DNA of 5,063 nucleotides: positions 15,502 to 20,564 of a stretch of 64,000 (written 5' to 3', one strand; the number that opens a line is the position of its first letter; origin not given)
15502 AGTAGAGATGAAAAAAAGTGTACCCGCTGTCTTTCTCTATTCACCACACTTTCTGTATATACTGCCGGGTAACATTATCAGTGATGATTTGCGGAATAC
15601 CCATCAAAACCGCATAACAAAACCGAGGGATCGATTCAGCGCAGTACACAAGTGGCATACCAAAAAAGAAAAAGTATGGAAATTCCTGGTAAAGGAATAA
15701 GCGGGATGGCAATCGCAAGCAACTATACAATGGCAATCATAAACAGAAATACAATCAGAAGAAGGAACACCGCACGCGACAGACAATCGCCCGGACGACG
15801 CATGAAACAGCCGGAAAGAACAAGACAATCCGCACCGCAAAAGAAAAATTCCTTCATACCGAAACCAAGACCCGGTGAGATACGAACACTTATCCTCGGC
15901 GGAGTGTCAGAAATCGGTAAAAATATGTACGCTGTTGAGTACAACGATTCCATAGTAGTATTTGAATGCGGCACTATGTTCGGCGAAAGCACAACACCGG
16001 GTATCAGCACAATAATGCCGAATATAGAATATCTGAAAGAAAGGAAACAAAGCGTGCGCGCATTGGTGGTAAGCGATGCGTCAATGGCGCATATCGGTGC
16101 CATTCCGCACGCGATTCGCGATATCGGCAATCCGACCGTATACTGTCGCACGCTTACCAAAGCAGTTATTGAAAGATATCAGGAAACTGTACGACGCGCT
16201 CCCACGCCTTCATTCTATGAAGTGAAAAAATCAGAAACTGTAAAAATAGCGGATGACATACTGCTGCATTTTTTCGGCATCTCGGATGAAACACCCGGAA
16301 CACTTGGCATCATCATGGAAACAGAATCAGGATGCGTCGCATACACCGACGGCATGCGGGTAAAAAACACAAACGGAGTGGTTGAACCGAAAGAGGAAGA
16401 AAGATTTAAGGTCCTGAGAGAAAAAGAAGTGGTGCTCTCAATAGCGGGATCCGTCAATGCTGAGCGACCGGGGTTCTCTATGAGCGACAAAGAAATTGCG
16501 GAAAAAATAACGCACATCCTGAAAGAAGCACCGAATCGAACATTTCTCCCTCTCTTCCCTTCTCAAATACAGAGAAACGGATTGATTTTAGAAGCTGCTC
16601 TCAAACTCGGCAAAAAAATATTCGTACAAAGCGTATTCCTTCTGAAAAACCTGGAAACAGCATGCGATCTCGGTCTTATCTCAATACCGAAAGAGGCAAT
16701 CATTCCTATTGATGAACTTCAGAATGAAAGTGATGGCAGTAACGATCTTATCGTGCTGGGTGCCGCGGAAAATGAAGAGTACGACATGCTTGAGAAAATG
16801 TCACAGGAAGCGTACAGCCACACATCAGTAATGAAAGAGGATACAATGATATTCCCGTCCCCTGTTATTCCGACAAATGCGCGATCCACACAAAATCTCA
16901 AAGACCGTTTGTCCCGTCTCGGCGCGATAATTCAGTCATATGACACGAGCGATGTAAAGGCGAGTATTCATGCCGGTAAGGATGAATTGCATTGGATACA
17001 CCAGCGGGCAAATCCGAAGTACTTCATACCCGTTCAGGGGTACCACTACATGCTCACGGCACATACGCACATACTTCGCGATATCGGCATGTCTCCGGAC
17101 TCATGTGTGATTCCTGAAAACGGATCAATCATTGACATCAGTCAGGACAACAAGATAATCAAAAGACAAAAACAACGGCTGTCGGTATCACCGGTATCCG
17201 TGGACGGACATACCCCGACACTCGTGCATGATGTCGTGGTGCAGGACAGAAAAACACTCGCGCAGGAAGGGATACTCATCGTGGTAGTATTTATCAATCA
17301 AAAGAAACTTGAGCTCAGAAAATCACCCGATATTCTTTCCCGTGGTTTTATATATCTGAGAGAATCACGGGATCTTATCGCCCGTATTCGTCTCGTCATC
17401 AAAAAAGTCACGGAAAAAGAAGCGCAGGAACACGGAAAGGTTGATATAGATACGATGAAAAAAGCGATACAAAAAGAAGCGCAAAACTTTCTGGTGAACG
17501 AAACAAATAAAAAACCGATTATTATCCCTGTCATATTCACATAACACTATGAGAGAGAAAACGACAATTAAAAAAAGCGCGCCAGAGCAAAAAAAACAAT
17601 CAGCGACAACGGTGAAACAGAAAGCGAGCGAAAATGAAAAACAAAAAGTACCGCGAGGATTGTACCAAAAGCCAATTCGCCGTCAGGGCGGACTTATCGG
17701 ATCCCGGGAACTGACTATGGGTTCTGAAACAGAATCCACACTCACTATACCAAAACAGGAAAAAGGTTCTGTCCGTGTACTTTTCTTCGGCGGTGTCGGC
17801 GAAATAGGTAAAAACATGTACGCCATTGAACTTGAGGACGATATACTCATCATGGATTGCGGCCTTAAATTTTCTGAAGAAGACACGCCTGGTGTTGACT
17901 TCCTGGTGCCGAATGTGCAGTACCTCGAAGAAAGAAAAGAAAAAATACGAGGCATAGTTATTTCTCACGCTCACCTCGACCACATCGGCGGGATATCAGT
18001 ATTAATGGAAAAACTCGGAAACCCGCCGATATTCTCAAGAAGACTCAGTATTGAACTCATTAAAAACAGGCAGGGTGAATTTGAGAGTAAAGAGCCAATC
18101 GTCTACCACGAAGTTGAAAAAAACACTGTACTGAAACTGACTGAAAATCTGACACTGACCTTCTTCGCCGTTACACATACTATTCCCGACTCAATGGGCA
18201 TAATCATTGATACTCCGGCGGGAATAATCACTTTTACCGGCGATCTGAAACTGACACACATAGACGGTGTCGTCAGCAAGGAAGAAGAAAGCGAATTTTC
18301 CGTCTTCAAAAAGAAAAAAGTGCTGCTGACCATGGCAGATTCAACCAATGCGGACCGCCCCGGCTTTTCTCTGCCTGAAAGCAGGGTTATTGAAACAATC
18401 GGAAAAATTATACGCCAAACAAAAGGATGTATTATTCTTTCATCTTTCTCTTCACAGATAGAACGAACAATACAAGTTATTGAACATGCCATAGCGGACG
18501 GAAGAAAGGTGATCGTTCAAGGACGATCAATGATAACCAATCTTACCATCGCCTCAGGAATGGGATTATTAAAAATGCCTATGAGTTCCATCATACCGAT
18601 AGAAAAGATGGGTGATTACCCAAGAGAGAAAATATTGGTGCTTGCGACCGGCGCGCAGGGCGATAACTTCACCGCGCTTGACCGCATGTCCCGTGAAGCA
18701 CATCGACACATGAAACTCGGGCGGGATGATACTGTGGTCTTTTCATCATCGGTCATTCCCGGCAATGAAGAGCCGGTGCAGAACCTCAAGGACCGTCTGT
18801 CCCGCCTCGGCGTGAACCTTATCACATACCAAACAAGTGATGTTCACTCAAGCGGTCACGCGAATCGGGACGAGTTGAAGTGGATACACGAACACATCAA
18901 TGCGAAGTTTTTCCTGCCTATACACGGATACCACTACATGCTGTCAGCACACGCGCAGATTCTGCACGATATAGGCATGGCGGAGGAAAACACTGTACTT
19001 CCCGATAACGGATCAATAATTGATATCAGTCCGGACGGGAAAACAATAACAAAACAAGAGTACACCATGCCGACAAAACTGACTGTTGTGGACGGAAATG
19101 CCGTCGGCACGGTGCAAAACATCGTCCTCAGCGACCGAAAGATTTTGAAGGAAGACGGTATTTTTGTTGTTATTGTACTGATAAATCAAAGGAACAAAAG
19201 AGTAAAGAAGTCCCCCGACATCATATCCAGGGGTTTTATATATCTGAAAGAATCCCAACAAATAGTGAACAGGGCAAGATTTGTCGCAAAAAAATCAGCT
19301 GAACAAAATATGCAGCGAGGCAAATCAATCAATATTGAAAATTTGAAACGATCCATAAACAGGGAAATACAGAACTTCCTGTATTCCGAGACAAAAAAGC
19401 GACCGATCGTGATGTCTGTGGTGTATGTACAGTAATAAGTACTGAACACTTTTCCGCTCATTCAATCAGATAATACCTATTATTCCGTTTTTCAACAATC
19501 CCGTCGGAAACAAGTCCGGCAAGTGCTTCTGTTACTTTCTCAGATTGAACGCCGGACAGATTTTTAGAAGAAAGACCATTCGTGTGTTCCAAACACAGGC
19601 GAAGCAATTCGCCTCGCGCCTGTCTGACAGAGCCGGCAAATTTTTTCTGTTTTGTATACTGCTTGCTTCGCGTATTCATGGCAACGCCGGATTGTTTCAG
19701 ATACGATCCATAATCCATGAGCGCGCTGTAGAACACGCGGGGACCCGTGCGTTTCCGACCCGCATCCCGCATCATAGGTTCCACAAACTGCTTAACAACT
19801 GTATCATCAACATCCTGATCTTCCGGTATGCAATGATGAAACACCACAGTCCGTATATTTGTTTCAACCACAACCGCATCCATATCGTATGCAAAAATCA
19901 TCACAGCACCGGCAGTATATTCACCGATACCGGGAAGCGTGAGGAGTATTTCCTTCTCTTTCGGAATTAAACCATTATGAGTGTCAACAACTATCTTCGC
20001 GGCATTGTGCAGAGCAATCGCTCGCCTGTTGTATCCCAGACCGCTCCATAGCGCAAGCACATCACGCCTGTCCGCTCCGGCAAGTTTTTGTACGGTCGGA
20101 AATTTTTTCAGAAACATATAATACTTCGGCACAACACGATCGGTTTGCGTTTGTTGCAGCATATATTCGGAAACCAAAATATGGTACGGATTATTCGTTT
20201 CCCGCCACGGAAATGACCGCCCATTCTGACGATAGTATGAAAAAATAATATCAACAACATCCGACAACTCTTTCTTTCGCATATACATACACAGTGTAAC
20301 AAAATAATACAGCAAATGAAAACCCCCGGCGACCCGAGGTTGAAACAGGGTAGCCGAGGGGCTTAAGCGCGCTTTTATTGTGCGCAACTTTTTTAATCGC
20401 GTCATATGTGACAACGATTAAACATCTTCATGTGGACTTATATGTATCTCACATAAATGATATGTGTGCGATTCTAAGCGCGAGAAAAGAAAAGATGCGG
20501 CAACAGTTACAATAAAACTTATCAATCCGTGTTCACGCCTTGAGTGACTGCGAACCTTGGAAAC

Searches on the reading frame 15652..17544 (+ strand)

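Call 6: search_protein_families(library=pfam, proteins=[window:15652-17544:+], max_evalue=0.0001)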
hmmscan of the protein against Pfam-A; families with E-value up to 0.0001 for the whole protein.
window:15652-17544:+ (630 aa): 2 families
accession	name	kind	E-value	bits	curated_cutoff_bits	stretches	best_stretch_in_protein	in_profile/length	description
PF17770.6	RNase_J_C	-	2.5e-24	86.6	23.8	1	529-629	1-100/102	Ribonuclease J C-terminal domain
PF22505.1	RNase_J_b_CASP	-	6.8e-16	58.7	27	1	295-419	2-125/126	Ribonuclease J, beta-CASP domain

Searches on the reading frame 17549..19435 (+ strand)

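Call 6: search_protein_families(library=pfam, proteins=[window:17549-19435:+], max_evalue=0.0001)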
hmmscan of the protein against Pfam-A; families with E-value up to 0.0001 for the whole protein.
window:17549-19435:+ (628 aa): 5 families
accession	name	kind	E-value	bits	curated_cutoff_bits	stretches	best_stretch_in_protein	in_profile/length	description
PF22505.1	RNase_J_b_CASP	-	7.4e-39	132.8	27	1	293-416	2-125/126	Ribonuclease J, beta-CASP domain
PF17770.6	RNase_J_C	-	2.7e-22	80.1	23.8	1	526-625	1-99/102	Ribonuclease J C-terminal domain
PF00753.33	Lactamase_B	-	3.2e-14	53.8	22.7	1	87-244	5-161/196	Metallo-beta-lactamase superfamily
PF12706.13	Lactamase_B_2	-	6.1e-13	49.3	27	1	114-237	7-147/200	Beta-lactamase superfamily domain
PF07521.17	RMMBL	-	4.5e-06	27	21.6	1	430-474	9-55/63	Zn-dependent metallo-hydrolase RNA specificity domain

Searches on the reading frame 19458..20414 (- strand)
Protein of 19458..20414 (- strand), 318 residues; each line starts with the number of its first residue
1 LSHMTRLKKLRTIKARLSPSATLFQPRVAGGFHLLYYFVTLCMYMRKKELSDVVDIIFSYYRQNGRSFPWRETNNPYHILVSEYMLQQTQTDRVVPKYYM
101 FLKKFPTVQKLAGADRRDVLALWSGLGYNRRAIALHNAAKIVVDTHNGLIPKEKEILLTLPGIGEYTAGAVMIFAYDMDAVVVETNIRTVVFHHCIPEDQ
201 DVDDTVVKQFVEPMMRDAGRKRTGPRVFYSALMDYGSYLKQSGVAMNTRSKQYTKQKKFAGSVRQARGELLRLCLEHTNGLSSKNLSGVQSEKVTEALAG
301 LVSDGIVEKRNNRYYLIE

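Call 5: search_protein_families(library=pfam, proteins=[window:19458-20414:-], max_evalue=0.01)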
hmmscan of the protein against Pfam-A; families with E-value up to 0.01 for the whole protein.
window:19458-20414:- (318 aa): 2 families
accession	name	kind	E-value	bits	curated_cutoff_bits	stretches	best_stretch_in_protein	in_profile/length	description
PF00730.31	HhH-GPD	-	6.5e-15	55.8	26.2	1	81-208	1-100/108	HhH-GPD superfamily base excision DNA repair protein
PF00633.29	HHH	-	2.3e-06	27.6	24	1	145-172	1-28/30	Helix-hairpin-helix motif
